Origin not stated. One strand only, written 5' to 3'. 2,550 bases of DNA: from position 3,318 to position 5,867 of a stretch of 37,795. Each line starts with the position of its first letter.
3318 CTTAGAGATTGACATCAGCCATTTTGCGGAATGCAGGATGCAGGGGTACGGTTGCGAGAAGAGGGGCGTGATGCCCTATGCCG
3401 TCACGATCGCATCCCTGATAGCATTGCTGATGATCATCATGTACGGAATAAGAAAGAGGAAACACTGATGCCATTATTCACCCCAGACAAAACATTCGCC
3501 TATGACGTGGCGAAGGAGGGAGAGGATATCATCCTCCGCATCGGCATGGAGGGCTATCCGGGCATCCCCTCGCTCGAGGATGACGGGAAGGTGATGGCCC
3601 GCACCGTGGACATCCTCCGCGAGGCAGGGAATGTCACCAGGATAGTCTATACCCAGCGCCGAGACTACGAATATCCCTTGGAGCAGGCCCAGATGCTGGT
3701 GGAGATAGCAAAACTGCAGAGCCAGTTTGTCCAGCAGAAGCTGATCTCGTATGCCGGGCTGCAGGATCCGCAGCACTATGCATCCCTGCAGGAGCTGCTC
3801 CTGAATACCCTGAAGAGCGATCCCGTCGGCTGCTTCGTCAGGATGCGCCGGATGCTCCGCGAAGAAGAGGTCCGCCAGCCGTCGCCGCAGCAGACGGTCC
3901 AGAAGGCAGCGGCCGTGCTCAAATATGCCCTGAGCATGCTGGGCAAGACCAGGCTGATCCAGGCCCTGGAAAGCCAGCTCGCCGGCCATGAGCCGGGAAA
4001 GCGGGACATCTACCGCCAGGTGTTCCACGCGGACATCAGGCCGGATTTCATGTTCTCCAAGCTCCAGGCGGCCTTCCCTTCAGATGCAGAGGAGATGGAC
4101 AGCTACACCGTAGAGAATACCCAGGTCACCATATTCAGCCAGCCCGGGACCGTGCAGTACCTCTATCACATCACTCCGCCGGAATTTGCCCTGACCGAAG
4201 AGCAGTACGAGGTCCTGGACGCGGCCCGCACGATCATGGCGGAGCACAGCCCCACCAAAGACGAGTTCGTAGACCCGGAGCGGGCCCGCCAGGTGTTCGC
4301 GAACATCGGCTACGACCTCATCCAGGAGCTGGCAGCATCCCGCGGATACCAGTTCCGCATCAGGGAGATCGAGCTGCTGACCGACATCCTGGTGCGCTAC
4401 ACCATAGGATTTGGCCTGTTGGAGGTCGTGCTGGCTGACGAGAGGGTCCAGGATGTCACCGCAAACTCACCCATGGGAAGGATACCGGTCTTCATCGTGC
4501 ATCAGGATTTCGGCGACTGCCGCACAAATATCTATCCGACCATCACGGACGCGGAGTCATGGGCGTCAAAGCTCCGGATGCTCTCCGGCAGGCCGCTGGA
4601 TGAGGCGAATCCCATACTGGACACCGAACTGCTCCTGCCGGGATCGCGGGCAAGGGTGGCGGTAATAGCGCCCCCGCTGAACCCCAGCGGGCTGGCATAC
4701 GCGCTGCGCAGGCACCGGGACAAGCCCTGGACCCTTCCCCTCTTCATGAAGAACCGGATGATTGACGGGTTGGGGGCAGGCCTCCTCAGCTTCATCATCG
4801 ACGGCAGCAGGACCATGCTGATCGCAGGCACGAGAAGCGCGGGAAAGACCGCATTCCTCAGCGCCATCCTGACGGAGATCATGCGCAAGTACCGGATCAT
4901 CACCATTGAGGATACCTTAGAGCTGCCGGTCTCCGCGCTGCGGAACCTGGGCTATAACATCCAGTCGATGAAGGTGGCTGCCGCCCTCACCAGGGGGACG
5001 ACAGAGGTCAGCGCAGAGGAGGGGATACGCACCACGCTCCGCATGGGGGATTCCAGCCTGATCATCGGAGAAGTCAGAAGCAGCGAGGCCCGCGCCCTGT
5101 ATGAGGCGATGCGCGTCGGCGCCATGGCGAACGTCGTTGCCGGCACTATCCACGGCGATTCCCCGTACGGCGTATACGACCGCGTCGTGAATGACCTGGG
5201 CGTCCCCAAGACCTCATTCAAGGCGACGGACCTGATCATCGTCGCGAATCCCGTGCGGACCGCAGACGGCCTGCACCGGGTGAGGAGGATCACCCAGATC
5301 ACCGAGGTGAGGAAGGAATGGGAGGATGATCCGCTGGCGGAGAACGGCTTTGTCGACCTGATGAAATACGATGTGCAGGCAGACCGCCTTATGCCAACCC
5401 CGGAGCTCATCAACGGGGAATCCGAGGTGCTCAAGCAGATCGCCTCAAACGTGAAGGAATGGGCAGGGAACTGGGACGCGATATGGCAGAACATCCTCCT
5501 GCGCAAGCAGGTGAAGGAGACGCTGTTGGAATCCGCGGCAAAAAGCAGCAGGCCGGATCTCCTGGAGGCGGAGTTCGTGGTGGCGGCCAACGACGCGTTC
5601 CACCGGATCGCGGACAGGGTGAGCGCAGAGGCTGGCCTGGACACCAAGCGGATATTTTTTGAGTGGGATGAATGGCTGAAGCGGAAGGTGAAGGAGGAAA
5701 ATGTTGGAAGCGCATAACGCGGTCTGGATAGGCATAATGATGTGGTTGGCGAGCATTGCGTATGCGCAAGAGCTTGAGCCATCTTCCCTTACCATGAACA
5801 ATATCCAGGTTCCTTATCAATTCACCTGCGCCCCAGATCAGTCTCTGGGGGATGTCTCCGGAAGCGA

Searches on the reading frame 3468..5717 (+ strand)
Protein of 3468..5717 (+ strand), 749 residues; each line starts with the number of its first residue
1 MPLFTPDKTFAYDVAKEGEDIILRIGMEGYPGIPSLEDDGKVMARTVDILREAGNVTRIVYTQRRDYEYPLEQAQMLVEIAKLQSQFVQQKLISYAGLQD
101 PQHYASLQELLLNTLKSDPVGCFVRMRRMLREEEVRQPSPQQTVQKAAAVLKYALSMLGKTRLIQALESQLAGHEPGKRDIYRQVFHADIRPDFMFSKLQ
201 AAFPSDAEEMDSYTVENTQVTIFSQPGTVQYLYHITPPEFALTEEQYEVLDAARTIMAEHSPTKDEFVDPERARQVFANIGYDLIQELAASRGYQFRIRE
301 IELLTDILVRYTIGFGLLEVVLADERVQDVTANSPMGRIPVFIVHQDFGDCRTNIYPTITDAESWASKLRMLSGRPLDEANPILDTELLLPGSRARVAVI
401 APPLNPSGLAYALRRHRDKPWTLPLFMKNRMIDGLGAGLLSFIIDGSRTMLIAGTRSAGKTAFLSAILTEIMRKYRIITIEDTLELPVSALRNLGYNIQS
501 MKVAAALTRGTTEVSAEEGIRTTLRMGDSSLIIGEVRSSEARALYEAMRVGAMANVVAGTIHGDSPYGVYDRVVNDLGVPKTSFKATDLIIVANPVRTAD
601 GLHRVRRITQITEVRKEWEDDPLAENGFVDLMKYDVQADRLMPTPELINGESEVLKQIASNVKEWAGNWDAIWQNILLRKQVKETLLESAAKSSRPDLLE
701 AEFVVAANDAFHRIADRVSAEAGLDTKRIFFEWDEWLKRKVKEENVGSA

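Call 11: search_protein_families(library=pfam, proteins=[window:3468-5717:+], max_evalue=0.01)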
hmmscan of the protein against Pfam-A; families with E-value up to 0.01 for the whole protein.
window:3468-5717:+ (749 aa): 1 family
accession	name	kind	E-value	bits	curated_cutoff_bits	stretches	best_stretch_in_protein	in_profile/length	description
PF00437.27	T2SSE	-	2.2e-15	56.6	24.9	1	408-593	104-274/370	Type II/IV secretion system protein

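Call 15: search_protein_families(library=ncbifam, proteins=[window:3468-5717:+], max_evalue=0.01)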
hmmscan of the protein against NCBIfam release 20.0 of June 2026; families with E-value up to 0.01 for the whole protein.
window:3468-5717:+ (749 aa): 11 families
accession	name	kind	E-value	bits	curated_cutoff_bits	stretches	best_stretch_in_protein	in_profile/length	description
TIGR03819.1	heli_sec_ATPase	hypoth_equivalog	1.7e-34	119.6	373.15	1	305-573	42-297/340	TadA family conjugal transfer-associated ATPase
NF058587.1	archaellum_moto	equivalog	3.9e-32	111.7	550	1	290-688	122-501/527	archaellum flagellar ATPase motor FlaI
TIGR02788.1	VirB11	equivalog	4.1e-20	72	249.95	1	441-575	138-264/308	P-type DNA transfer ATPase VirB11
TIGR02782.1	TrbB_P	equivalog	2.2e-19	69.9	304.55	1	360-614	52-293/303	P-type conjugative transfer ATPase TrbB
NF053672.1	bindosome_BasE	exception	1.5e-15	57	1000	1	312-644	135-451/512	bindosome assembly system ATPase subunit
NF010469.0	PRK13894.1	subfamily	2.6e-15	56.6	508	1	362-587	67-278/320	conjugal transfer ATPase TrbB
NF010475.0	PRK13900.1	equivalog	6.1e-14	51.8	389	1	440-572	153-278/333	type IV secretion system ATPase VirB11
NF010425.0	PRK13851.1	equivalog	6.4e-12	45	461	1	439-572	154-279/344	type IV secretion system protein VirB11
NF041000.1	ATPase_ComGA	equivalog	5.6e-11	41.9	300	1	449-591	130-259/267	competence type IV pilus ATPase ComGA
NF010407.0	PRK13833.1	subfamily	7.4e-10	38.8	499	1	377-572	77-258/323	conjugal transfer protein TrbB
NF053534.1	T4PilAsmATPsTfpB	equivalog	0.00057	18.4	850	1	450-594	339-469/584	type IV pilus assembly ATPase TfpB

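Call 16: search_solved_structures(query=window:3468-5717:+, max_evalue=0.001)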
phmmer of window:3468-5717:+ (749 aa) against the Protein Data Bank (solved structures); distinct sequences matched with E-value up to 0.001: 9.
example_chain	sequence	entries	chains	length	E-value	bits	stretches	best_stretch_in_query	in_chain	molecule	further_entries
2oap_1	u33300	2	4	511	5.1e-30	107.4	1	218-640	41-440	Type II secretion system protein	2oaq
8rkd_E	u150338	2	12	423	2.7e-23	85.2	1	283-615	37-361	Pilus assembly ATPase CpaF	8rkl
8rjf_A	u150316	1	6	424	2.7e-23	85.2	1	283-615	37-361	Pilus assembly ATPase CpaF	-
9e24_A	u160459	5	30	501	4.2e-23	84.6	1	282-615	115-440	CpaF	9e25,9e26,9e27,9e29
4ii7_A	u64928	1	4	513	1.4e-16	63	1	309-641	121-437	FlaI ATPase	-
4ihq_A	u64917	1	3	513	9.6e-16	60.2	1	309-641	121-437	FlaI ATPase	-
6bge_A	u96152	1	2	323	2.2e-07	32.6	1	380-575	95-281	VirB11-like protein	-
1g6o_A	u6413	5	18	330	2.3e-07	32.5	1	380-575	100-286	CAG-ALPHA | virB11 homolog | Cag-alfa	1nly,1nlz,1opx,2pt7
2gza_A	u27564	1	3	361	6.4e-05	24.5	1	444-550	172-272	Type IV secretion system protein VirB11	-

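Call 18: find_homologous_proteins(query=window:3468-5717:+, max_evalue=1e-10)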
Query window:3468-5717:+ (749 aa): 5610 proteins with E <= 1e-10 among 8000 candidates; the best 120 are listed.
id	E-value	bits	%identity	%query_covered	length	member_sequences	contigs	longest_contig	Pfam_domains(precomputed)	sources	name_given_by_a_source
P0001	0.0e+0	1668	100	100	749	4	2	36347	PF00437.27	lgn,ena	-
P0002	0.0e+0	1457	85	99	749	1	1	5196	PF00437.27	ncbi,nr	ncbi:CpaF family protein [Candidatus Woesearchaeota archaeon]|nr:CpaF family protein [Candidatus Woe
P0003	0.0e+0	1160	66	99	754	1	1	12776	PF00437.27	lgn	-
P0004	0.0e+0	1148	66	100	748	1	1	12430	PF00437.27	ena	-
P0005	0.0e+0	1146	66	100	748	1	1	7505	PF00437.27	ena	-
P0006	0.0e+0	1143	64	100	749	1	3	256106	PF00437.27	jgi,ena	-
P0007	0.0e+0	1137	65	98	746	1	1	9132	PF00437.27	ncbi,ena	-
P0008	0.0e+0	1123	64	100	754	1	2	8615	PF00437.27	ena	-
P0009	0.0e+0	1111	64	99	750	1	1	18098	PF00437.27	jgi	jgi:type IV secretory pathway ATPase VirB11/archaellum biosynthesis ATPase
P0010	0.0e+0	1106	63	100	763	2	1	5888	PF00437.27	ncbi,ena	-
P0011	0.0e+0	1105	65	97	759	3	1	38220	PF00437.27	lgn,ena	-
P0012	0.0e+0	1105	64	99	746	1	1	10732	PF00437.27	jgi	-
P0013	0.0e+0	1104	64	99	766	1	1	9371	PF00437.27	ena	-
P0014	0.0e+0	1103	64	100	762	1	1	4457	PF00437.27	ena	-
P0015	0.0e+0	1103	63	99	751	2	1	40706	PF00437.27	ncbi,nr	ncbi:hypothetical protein CMO89_03825 [Candidatus Woesearchaeota archaeon]|nr:hypothetical protein [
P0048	0.0e+0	1089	64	98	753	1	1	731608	PF00437.27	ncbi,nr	ncbi:MAG: type II/IV secretion system ATPase subunit [Candidatus Woesearchaeota archaeon]|nr:type II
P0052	0.0e+0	1089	62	100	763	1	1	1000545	PF00437.27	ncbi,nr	ncbi:hypothetical protein CEE44_03475 [Candidatus Woesearchaeota archaeon B3_Woes]|nr:MAG: hypotheti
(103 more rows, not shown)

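Call 20: find_encoding_contigs(protein=P0001, flank=10000, max_places=4)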
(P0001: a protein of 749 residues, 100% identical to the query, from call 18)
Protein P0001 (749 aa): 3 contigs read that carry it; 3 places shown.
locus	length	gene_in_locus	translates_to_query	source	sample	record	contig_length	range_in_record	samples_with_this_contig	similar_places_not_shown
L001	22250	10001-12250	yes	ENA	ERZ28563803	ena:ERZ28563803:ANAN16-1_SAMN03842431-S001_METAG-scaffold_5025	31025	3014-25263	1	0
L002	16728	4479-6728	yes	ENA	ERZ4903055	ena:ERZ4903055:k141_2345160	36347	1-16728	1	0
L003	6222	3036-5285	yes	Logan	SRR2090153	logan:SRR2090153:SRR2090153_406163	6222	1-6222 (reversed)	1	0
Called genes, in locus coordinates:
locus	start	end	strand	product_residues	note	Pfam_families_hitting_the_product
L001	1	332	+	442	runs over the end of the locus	PF00753:Lactamase_B, PF12706:Lactamase_B_2, PF22505:RNase_J_b_CASP, PF07521:RMMBL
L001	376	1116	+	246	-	PF00705:PCNA_N, PF04139:Rad9 (faint), PF02747:PCNA_C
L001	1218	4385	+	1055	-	PF18072:FGAR-AT_linker, PF00586:AIRS (weak), PF02769:AIRS_C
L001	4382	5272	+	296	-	PF13507:GATase_5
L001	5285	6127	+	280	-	PF00551:Formyl_trans_N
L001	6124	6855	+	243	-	PF01808:AICARFT_IMPCHas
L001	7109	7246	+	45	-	-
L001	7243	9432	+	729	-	PF00404:Dockerin_1 (weak), PF09471:Peptidase_M64 (faint)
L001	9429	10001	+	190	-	-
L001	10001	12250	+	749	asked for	PF00437:T2SSE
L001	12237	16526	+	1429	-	PF22148:Fervidolysin_NPro-like (faint), PF00082:Peptidase_S8, PF02225:PA, PF00082:Peptidase_S8 (weak), PF13570:Beta-prop_ACSF4, PF25292:Beta-prop_CGLA (weak), PF13517:FG-GAP_3, PF13517:FG-GAP_3, +3 more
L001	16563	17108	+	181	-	PF01909:NTP_transf_2, PF18765:Polbeta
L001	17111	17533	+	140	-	-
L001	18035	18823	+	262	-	-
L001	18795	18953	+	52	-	-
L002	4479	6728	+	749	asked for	PF00437:T2SSE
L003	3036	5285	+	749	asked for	PF00437:T2SSE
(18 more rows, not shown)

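Call 21: find_encoding_contigs(protein=P0006, flank=10000, max_places=2)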
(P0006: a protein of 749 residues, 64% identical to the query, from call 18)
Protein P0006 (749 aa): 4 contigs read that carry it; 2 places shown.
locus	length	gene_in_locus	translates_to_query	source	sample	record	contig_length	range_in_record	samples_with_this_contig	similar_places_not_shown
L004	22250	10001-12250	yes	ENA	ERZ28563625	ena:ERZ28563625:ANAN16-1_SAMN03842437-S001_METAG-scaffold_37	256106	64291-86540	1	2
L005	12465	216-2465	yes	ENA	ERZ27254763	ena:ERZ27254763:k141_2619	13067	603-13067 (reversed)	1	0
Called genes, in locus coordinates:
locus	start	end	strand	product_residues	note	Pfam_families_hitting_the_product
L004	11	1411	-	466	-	PF01425:Amidase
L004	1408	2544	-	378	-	PF00391:PEP-utilizers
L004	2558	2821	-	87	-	PF12961:DUF3850, PF04266:ASCH (weak)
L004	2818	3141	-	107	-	-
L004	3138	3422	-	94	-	PF02686:GatC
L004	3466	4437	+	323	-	-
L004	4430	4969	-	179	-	PF13302:Acetyltransf_3, PF13420:Acetyltransf_4, PF00583:Acetyltransf_1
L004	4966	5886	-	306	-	PF26233:NicX, PF02073:Peptidase_M29 (weak)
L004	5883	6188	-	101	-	-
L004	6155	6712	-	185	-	PF12917:YfbR-like, PF13023:HD_3, PF01966:HD (weak)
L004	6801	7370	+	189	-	-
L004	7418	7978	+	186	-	-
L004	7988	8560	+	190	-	-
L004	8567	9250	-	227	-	-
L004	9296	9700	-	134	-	-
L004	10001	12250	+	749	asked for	PF00437:T2SSE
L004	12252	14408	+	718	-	-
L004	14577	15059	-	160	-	PF21473:OB_Ssb-like, PF01336:tRNA_anti-codon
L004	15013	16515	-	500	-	PF00587:tRNA-synt_2b, PF03129:HGTP_anticodon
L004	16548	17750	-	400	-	PF03215:Rad17 (weak), PF00004:AAA, PF13173:AAA_14 (faint)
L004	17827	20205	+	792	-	PF00133:tRNA-synt_1, PF01406:tRNA-synt_1e (faint), PF09334:tRNA-synt_1g, PF08264:Anticodon_1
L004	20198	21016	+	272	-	-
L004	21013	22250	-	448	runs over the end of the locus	PF00133:tRNA-synt_1 (faint), PF01921:tRNA-synt_1f (faint), PF01406:tRNA-synt_1e, PF09334:tRNA-synt_1g, PF09190:DALR_2 (weak), PF23493:CysS_C (weak)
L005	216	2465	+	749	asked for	PF00437:T2SSE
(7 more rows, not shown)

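Call 22: find_encoding_contigs(protein=P0052, flank=8000, max_places=1)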
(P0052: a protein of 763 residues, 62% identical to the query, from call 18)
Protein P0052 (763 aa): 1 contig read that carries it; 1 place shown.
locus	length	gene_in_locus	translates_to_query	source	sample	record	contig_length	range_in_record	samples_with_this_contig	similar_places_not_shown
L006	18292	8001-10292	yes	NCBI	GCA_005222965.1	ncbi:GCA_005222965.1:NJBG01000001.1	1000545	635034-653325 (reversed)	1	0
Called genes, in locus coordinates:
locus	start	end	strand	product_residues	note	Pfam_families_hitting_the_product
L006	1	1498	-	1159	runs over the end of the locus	PF02463:SMC_N, PF13476:AAA_23, PF06470:SMC_hinge, PF02463:SMC_N, PF13304:AAA_21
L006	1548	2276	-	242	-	PF01978:TrmB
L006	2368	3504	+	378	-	PF04055:Radical_SAM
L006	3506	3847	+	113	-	PF02675:AdoMet_dc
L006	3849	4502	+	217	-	PF05175:MTS, PF10294:Methyltransf_16 (weak), PF06325:PrmA (weak), PF09445:Methyltransf_15 (weak), PF13649:Methyltransf_25 (faint), PF08242:Methyltransf_12 (faint), PF10354:BMT5-like (weak)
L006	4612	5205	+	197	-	-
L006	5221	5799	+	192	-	-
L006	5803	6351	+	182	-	-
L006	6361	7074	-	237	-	-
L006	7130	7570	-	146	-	-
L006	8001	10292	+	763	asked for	PF00437:T2SSE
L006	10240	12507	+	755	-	-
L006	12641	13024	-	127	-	PF21473:OB_Ssb-like (weak), PF01336:tRNA_anti-codon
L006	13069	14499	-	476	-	PF00587:tRNA-synt_2b, PF03129:HGTP_anticodon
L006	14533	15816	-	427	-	PF00004:AAA, PF13401:AAA_22 (faint), PF25361:AAA_lid_RFC1 (weak), PF21960:RCF1-5-like_lid (weak)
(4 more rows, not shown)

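Call 23: find_encoding_contigs(protein=P0048, flank=8000, max_places=1)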
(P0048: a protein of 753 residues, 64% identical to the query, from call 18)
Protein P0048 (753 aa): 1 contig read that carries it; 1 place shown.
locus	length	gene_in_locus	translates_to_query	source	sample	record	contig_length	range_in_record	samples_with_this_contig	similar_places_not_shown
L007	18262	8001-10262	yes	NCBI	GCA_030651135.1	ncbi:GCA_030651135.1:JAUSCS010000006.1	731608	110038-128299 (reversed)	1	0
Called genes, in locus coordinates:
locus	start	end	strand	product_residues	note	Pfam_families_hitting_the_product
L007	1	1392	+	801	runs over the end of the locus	PF05124:S_layer_C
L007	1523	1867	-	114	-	-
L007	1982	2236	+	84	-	-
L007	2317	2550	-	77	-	PF26688:RHH_12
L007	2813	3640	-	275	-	-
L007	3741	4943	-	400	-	PF04055:Radical_SAM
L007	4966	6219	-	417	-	PF04894:Nre_N, PF04895:Nre_C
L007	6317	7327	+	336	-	PF01368:DHH, PF02272:DHHA1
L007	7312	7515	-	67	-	-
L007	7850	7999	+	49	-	-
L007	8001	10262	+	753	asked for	PF00437:T2SSE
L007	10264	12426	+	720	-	-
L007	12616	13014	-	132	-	PF21473:OB_Ssb-like (weak)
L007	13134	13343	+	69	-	-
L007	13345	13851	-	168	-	PF02002:TFIIE_alpha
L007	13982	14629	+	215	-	PF02585:PIG-L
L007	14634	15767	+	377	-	PF13439:Glyco_transf_4, PF00534:Glycos_transf_1, PF13692:Glyco_trans_1_4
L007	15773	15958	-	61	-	PF04405:ScdA_N (weak), PF08984:DUF1858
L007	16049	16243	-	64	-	PF12838:Fer4_7 (faint), PF12797:Fer4_2 (weak), PF25160:LdpA_Fe-S-bd (faint), PF00037:Fer4 (weak), PF12837:Fer4_6 (weak), PF13237:Fer4_10 (weak), PF13459:Fer4_15, PF13370:Fer4_13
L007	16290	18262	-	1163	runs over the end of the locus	PF02463:SMC_N, PF13175:AAA_15, PF13304:AAA_21 (weak), PF06470:SMC_hinge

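Call 24: find_encoding_contigs(protein=P0003, flank=8000, max_places=1)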
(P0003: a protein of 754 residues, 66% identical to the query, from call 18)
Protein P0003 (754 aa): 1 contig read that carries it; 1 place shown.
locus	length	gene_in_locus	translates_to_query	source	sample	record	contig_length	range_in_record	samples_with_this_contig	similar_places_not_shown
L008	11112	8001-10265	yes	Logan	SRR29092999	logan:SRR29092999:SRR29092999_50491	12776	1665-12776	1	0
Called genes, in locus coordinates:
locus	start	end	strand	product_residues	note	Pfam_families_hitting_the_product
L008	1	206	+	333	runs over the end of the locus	-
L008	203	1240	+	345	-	PF01113:DapB_N (faint), PF17396:DUF1611_N, PF07755:DUF1611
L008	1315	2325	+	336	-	PF26233:NicX, PF02073:Peptidase_M29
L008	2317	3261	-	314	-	PF26233:NicX, PF02073:Peptidase_M29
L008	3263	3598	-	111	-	-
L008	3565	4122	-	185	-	PF12917:YfbR-like, PF13023:HD_3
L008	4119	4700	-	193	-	PF01997:Translin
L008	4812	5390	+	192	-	-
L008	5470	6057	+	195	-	-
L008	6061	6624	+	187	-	-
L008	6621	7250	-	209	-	-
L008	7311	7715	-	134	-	-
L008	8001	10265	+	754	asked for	PF00437:T2SSE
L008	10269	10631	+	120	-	-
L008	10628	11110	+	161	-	?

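Call 30: find_encoding_contigs(protein=P0002, flank=8000, max_places=2)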
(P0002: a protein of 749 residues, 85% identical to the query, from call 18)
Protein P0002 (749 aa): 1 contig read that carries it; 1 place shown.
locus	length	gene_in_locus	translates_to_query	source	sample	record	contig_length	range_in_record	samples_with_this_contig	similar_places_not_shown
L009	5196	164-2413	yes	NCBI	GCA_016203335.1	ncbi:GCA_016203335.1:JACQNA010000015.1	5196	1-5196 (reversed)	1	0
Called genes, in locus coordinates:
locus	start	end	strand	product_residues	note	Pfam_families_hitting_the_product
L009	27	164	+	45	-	-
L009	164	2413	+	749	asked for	PF00437:T2SSE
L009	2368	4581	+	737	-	-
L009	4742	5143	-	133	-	PF01336:tRNA_anti-codon, PF21473:OB_Ssb-like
